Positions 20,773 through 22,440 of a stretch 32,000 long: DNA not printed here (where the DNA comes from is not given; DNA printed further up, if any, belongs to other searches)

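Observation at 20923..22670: ABC-type ATPase plus 119-aa partner wedged between two TA modules: candidate uncharacterised two-gene defence system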

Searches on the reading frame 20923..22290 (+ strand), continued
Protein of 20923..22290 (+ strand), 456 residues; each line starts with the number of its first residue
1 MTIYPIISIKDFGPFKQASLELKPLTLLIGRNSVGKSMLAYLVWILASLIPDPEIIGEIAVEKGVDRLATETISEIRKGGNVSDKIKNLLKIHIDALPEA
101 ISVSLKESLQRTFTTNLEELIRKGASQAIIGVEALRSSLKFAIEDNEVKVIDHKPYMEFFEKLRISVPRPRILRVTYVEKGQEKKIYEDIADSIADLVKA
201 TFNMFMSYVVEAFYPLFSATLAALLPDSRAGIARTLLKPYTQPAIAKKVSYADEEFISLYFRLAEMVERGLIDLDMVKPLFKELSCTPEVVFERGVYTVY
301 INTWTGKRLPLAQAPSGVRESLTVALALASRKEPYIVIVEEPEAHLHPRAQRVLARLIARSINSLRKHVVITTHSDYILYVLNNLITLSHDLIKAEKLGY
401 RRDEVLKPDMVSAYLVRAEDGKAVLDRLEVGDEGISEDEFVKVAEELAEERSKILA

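Call 51: search_protein_families(library=pfam, proteins=[L018:4883-5254:+, L019:5032-5481:+, L020:4976-5410:+, L025:899-1279:+, L033:4886-5329:+, L092:6424-6993:+, L096:5469-6062:+, L094:4585-5286:+, L058:4754-5431:+, L113:3370-3798:+], max_evalue=0.01)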
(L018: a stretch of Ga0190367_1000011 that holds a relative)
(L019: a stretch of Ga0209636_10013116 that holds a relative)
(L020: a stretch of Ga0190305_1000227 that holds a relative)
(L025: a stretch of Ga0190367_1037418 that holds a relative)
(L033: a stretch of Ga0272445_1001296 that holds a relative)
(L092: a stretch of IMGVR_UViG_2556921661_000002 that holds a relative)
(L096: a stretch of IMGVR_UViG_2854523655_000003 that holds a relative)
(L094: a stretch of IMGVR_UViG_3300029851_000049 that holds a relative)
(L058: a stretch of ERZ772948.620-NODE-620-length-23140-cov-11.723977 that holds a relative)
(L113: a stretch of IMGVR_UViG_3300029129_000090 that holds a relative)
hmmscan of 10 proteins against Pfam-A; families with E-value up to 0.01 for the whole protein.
L018:4883-5254:+ (124 aa): 1 family
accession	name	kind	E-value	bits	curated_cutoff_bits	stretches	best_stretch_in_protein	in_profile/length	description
PF08011.17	PDDEXK_9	-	0.0034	17.8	25.5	1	36-98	31-98/105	PD-(D/E)XK nuclease superfamily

L019:5032-5481:+ (150 aa): 0 families

L020:4976-5410:+ (145 aa): 0 families

L025:899-1279:+ (127 aa): 0 families

L033:4886-5329:+ (148 aa): 0 families

L092:6424-6993:+ (190 aa): 0 families

L096:5469-6062:+ (198 aa): 0 families

L094:4585-5286:+ (234 aa): 0 families

L058:4754-5431:+ (226 aa): 0 families

L113:3370-3798:+ (143 aa): 1 family
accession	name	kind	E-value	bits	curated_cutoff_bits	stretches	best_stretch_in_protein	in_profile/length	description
PF10881.14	DUF2726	-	0.0033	17.6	24.7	1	49-86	50-87/126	Protein of unknown function (DUF2726)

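Call 61: search_solved_structures(query=A4, max_evalue=0.001)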
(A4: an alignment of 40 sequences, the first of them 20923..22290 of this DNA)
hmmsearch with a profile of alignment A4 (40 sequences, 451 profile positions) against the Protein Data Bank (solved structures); distinct sequences matched with E-value up to 0.001: 33.
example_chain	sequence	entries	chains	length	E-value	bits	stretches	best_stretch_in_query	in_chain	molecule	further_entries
6p74_A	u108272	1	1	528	4.5e-13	52.3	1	330-373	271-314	Putative ATP-dependent endonuclease of the OLD family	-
8wy4_A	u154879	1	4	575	3.3e-09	39.6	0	330-388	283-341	Endonuclease GajA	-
8jq9_B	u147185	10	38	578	3.4e-09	39.6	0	330-388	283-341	Endonuclease GajA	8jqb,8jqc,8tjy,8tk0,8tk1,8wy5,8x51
8sm3_A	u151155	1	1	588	3.6e-09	39.5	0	330-388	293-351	Endonuclease GajA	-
8j4t_A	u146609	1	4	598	3.7e-09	39.4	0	330-388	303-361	Endonuclease GajA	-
8u7i_A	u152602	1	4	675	5.4e-09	38.9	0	330-388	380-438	Endonuclease GajA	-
8s7v_K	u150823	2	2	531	3.1e-06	29.8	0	306-375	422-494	Glycine betaine/carnitine/choline transport ATP-binding protein OpuCA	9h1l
9u9y_A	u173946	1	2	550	5e-06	29.1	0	331-378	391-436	AAA family ATPase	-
9vkz_A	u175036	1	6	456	8.3e-06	28.4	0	331-378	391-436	Retron Ec78 probable ATPase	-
9kjx_B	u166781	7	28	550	9.4e-06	28.2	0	331-378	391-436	AAA family ATPase | Retron I-A effector PtuA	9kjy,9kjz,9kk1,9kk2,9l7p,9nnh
9vh1_D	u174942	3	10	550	2.2e-05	27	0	331-378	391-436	Retron Ec78 probable ATPase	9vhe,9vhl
9n69_A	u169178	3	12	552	3.5e-05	26.3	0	331-378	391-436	AAA family ATPase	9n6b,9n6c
22bu_B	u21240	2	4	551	4.5e-05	26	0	331-376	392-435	AAA family ATPase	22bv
7tby_A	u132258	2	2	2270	5.3e-05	25.7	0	317-370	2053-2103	ATP-binding cassette, sub-family A (ABC1), member 1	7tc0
7tbz_A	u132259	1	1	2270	5.3e-05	25.7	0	317-370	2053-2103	ATP-binding cassette, sub-family A (ABC1), member 1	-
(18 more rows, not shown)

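Call 66: search_protein_families(library=padloc, proteins=[L018:3441-4874:+, L019:3495-4991:+, L020:3438-4955:+, L113:2079-3374:+, L092:5019-6398:+, L096:4116-5459:+, L094:3338-4612:+, L058:3489-4751:+, L026:3474-4826:+, L001:5810-7201:+], max_evalue=1e-10)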
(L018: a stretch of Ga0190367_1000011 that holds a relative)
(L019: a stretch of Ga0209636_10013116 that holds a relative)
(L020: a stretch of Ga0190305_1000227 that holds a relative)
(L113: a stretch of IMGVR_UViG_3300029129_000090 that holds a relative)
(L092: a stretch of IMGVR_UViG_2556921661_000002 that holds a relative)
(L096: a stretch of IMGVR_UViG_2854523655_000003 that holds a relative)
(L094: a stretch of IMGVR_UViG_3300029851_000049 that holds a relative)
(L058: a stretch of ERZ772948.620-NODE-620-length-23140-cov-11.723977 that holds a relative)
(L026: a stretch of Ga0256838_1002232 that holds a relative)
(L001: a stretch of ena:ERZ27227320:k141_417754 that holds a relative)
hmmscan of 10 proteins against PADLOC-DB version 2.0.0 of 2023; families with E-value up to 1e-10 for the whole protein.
L018:3441-4874:+ (478 aa): 17 families
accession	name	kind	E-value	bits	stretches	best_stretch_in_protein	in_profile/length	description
PDLC04033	PD-T4-4_A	-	2.6e-36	123.8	2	312-466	281-447/460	-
PDLC04032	PD-T4-4_A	-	1.6e-27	94.6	1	347-470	338-462/474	-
PDLC02979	AriA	-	1.6e-26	92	2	301-400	282-373/373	-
PDLC04664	PDC-M47A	-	1.9e-26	91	1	319-441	285-410/461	-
PDLC03878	NsnB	-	9.5e-26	89.4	1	317-446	199-326/345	-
PDLC02980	AriA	-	5.5e-23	80.4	1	267-401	166-304/304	-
PDLC04710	PDC-M56A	-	1.7e-20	71.3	0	281-413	160-298/382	-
PDLC02358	Old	-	5.7e-15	53.1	0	355-405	284-334/578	Old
PDLC04214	HEC-02A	-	6.6e-15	53.2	0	292-408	175-290/338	-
PDLC04178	HEC-01A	-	1.8e-14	51.6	0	20-54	11-45/399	-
PDLC00070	GajA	-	2e-12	44.6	0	358-413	293-352/596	AAA ATPase domain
PDLC04213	HEC-02A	-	2.7e-12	44.9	0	292-437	170-306/337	-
PDLC00067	GajA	-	7.4e-12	42.5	0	359-412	308-360/604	AAA ATPase domain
PDLC04146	HEC-02B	-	7.9e-12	42.8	0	295-412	179-295/344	-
PDLC00096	GajA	-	3.4e-11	40.6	0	347-406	279-345/630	AAA ATPase domain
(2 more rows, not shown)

L019:3495-4991:+ (499 aa): 23 families
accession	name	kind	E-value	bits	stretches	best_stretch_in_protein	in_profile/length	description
PDLC04033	PD-T4-4_A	-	4.7e-49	165.8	1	129-486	86-446/460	-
PDLC04032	PD-T4-4_A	-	2.7e-38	130.1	1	306-487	281-458/474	-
PDLC04664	PDC-M47A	-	4.3e-35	119.5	1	299-457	247-409/461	-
PDLC02979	AriA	-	5.9e-32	109.9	1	3-417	6-373/373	-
PDLC03878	NsnB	-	7.2e-28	96.3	1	166-442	59-305/345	-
PDLC02980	AriA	-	1.3e-17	62.7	1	343-418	229-304/304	-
PDLC04710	PDC-M56A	-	4.1e-17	60.2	0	307-432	166-300/382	-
PDLC04214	HEC-02A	-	2.6e-15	54.6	0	305-423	173-288/338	-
PDLC02358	Old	-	2e-14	51.3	0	372-432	284-346/578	Old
PDLC04562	PDC-M29A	-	7.7e-14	49.7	0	375-434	274-335/410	-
PDLC00082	GajA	-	6.7e-13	45.9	0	375-419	375-420/694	AAA ATPase domain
PDLC00070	GajA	-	7.8e-13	45.9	0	372-431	290-353/596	AAA ATPase domain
PDLC02981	AriAB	-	8.7e-13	45.8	0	361-419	319-379/694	-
PDLC00065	GajA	-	8.8e-13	45.9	0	374-433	335-402/670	AAA ATPase domain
PDLC04213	HEC-02A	-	1.1e-12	46.1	0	298-420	160-279/337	-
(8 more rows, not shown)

L020:3438-4955:+ (506 aa): 31 families (the best 25 are shown)
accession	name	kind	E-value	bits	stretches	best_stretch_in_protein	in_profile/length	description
PDLC04033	PD-T4-4_A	-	1.5e-53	180.7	1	300-487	251-442/460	-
PDLC04664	PDC-M47A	-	1.6e-37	127.5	1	320-462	270-411/461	-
PDLC04032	PD-T4-4_A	-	1.3e-35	121.3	1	345-480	317-446/474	-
PDLC02979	AriA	-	1.8e-32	111.6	1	21-418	5-372/373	-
PDLC03878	NsnB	-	6.7e-28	96.4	1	21-481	4-325/345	-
PDLC02980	AriA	-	1.8e-20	72.1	1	345-420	203-304/304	-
PDLC04710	PDC-M56A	-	3e-17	60.7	0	305-435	164-301/382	-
PDLC00082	GajA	-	4.9e-16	56.3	0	377-420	375-419/694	AAA ATPase domain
PDLC00067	GajA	-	3.4e-15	53.6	0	376-443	306-372/604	AAA ATPase domain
PDLC02358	Old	-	6.2e-15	53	0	377-439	287-351/578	Old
PDLC00062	GajA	-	1.5e-13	48.1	0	348-439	267-366/639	AAA ATPase domain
PDLC04214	HEC-02A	-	1.6e-13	48.6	0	321-423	187-286/338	-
PDLC00066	GajA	-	1.8e-13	47.9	0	376-424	280-326/567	AAA ATPase domain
PDLC02981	AriAB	-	7.3e-13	46.1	0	373-421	329-379/694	-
PDLC00069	GajA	-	8.3e-13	45.6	0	377-438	337-402/687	AAA ATPase domain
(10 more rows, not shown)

L113:2079-3374:+ (432 aa): 23 families
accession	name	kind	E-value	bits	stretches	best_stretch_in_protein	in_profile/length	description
PDLC02979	AriA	-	3.3e-32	110.7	1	4-349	6-373/373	-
PDLC04032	PD-T4-4_A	-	7.2e-23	79.3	1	224-425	273-466/474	-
PDLC04033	PD-T4-4_A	-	2e-22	78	1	234-359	260-380/460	-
PDLC04562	PDC-M29A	-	2.5e-21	74.4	1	303-392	269-361/410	-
PDLC03878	NsnB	-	2.2e-20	71.7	1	4-361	5-293/345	-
PDLC02980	AriA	-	1.8e-18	65.5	1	22-349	1-303/304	-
PDLC04710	PDC-M56A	-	1e-17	62.2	0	210-351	142-287/382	-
PDLC04664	PDC-M47A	-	1.4e-16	58.5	1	4-357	3-374/461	-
PDLC04182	HEC-01A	-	2e-15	54.7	0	235-353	240-355/406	-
PDLC00067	GajA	-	3e-15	53.7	1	304-374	304-370/604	AAA ATPase domain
PDLC02358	Old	-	3.4e-13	47.3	0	303-351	283-331/578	Old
PDLC04178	HEC-01A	-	4e-13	47.2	0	277-350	260-332/399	-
PDLC00062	GajA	-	4.1e-13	46.6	0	301-354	299-351/639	AAA ATPase domain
PDLC04175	HEC-01A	-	4.2e-13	47.1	0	231-359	197-324/363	-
PDLC04179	HEC-01A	-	1.7e-12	45.2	0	4-81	5-80/459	-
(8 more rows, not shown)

L092:5019-6398:+ (460 aa): 8 families
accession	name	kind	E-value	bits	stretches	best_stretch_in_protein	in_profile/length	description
PDLC04033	PD-T4-4_A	-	6e-38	129.2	1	275-442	272-444/460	-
PDLC04032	PD-T4-4_A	-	7.8e-28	95.6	1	276-453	292-466/474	-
PDLC04664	PDC-M47A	-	7.6e-27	92.4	1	278-407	271-400/461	-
PDLC02979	AriA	-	4e-24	84.1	1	289-373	290-372/373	-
PDLC03878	NsnB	-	3.1e-21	74.5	1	6-435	16-325/345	-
PDLC02980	AriA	-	3.6e-16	58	1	13-374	1-303/304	-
PDLC00091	GajA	-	1.8e-11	41.6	0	299-384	268-354/627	AAA ATPase domain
PDLC00096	GajA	-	8e-11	39.4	0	320-384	278-349/630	AAA ATPase domain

L096:4116-5459:+ (448 aa): 23 families
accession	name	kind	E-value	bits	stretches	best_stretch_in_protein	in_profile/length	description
PDLC04033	PD-T4-4_A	-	3.1e-43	146.6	1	14-439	3-447/460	-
PDLC04032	PD-T4-4_A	-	7.9e-33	112.1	1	243-439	267-458/474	-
PDLC04664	PDC-M47A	-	1.3e-30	104.8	1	242-406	242-406/461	-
PDLC02979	AriA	-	5.1e-27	93.6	2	250-366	254-372/373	-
PDLC03878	NsnB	-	1.7e-25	88.5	1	14-413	5-322/345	-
PDLC02980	AriA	-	8.4e-18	63.4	1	218-367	129-303/304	-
PDLC04710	PDC-M56A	-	1.4e-15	55.2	0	322-384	240-302/382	-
PDLC00083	GajA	-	1.7e-15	54.4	1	301-400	275-372/639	AAA ATPase domain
PDLC00070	GajA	-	6.5e-14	49.4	0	316-382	289-354/596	AAA ATPase domain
PDLC04176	HEC-01A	-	1.1e-13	49.3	0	256-371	205-325/371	-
PDLC00082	GajA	-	5.2e-13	46.2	0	323-377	373-427/694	AAA ATPase domain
PDLC00091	GajA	-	8.6e-13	46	1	300-382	277-359/627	AAA ATPase domain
PDLC04213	HEC-02A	-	1e-12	46.3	0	240-389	152-298/337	-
PDLC00077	GajA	-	1.6e-12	44.8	0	318-378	329-393/616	AAA ATPase domain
PDLC00069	GajA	-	1.7e-12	44.6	0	323-399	335-418/687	AAA ATPase domain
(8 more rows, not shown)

L094:3338-4612:+ (425 aa): 6 families
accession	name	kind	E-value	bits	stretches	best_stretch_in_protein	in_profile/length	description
PDLC04033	PD-T4-4_A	-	1.5e-33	114.7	1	233-419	268-454/460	-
PDLC04032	PD-T4-4_A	-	1.2e-25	88.4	1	234-412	288-458/474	-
PDLC04664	PDC-M47A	-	1.9e-23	81.1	1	234-381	265-409/461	-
PDLC03878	NsnB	-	3.1e-17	61.4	1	287-345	235-293/345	-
PDLC02979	AriA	-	4.1e-15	54.5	1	238-333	271-373/373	-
PDLC04214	HEC-02A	-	1.9e-11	41.8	1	238-349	185-298/338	-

L058:3489-4751:+ (421 aa): 7 families
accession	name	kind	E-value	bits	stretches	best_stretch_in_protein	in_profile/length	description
PDLC04033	PD-T4-4_A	-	2.2e-32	110.8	1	217-410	260-454/460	-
PDLC04664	PDC-M47A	-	2.2e-25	87.5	1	198-410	238-456/461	-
PDLC04032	PD-T4-4_A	-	1.1e-16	58.9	1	219-412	281-467/474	-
PDLC03878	NsnB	-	2.7e-16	58.3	1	253-389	213-321/345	-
PDLC04214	HEC-02A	-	1e-14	52.6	1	216-331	171-288/338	-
PDLC02979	AriA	-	2.7e-14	51.8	1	224-324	265-372/373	-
PDLC04213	HEC-02A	-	3.5e-12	44.5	1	218-329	168-280/337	-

L026:3474-4826:+ (451 aa): 11 families
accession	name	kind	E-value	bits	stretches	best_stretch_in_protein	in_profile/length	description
PDLC04033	PD-T4-4_A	-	3e-43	146.7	1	5-441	8-450/460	-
PDLC04664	PDC-M47A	-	5.9e-32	109.2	1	5-431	8-431/461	-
PDLC04032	PD-T4-4_A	-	1.5e-27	94.7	1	6-445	9-465/474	-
PDLC03878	NsnB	-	7.4e-27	93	1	7-445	11-342/345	-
PDLC02979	AriA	-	1.8e-17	62.2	1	8-365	14-373/373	-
PDLC02980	AriA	-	2.4e-16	58.6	1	18-366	1-304/304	-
PDLC04146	HEC-02B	-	2.8e-12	44.3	0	251-390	172-307/344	-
PDLC00096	GajA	-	8.5e-12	42.6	1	322-374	290-348/630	AAA ATPase domain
PDLC00091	GajA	-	1.1e-11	42.3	1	322-384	298-361/627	AAA ATPase domain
PDLC04710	PDC-M56A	-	2.7e-11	41.1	0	260-432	172-346/382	-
PDLC04707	PDC-M55A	-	4.2e-11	40.5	0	256-386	233-370/421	-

L001:5810-7201:+ (464 aa): 52 families (the best 25 are shown)
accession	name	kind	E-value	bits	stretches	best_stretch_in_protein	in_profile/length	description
PDLC04178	HEC-01A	-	6.1e-28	96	2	1-61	1-60/399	-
PDLC04541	PDC-M25A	-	1.2e-26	91.7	1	351-454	247-356/380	-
PDLC02980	AriA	-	3.3e-26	91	1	305-415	220-304/304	-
PDLC04176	HEC-01A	-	6.1e-25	86.3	2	258-436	155-343/371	-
PDLC02915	ATPase-Toprim_I-B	-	1.6e-21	74.7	1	9-65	3-57/623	-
PDLC04182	HEC-01A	-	3.8e-21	73.5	1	279-446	206-383/406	-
PDLC02335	AbiLi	-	1.1e-20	72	1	9-441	50-265/326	AbiLi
PDLC04391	PDC-M07A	-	1.4e-20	71.7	0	261-425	182-360/412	-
PDLC04135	mad3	-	1.5e-20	72.1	1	9-147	2-110/374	mads_3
PDLC04175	HEC-01A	-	4.8e-20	69.9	0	9-55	6-51/363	-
PDLC04177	HEC-01A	-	6.9e-20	69.4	1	258-445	175-371/393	-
PDLC04183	HEC-01A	-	4.6e-19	66.7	0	11-53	7-48/402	-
PDLC02979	AriA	-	9.6e-19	66.4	1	9-102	3-58/373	-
PDLC04608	PDC-M38A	-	1.2e-18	65.9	0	8-53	4-49/367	-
PDLC02358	Old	-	1.6e-18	64.8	0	8-55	3-49/578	Old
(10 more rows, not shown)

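Call 67: predict_structure(alignment_id=A4)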
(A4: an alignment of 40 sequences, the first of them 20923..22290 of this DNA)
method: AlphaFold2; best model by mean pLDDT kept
length: 456 residues; sequences in the alignment: 40
mean_pLDDT: 91.1   pTM: 0.90
mean pLDDT of the five models: 91.1, 91.1, 90.7, 90.0, 89.9
residues with pLDDT >= 90: 351; 70-90: 78; 50-70: 26; < 50: 1
segments of 3 or more residues with pLDDT < 50: none
pLDDT, mean of each block of 10 residues (from residue 1): 89 97 97 93 95 94 94 95 96 97 96 93 96 96 97 96 96 95 94 95 95 87 80 62 61 85 93 95 93 88 91 84 94 94 90 97 97 92 95 92 95 94 94 86 80 69
secondary structure, 60 per line:
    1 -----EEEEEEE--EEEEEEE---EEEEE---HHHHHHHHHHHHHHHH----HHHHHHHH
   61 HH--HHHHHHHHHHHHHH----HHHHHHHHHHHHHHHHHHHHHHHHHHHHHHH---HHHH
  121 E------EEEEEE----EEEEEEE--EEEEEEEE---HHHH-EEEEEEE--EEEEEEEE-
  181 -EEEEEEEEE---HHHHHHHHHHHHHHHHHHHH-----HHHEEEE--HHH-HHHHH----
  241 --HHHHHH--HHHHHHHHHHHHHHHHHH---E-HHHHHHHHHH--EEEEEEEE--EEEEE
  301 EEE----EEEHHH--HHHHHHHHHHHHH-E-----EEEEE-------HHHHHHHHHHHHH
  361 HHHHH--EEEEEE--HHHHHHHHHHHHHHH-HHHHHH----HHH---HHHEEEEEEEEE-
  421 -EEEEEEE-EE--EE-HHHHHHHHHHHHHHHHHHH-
elements in order: E6-12 E15-21 E25-29 H33-48 H53-62 H65-78 H83-113 H117-120 E128-133 E138-144 E147-154 H158-161 E163-169 E172-179 E182-190 H194-213 E222-225 H232-236 H243-248 H251-268 H274-283 E286-293 E296-303 E308-310 H316-328 E336-340 H348-365 E368-373 H376-390 H392-397 E411-419 E422-428 H437-455
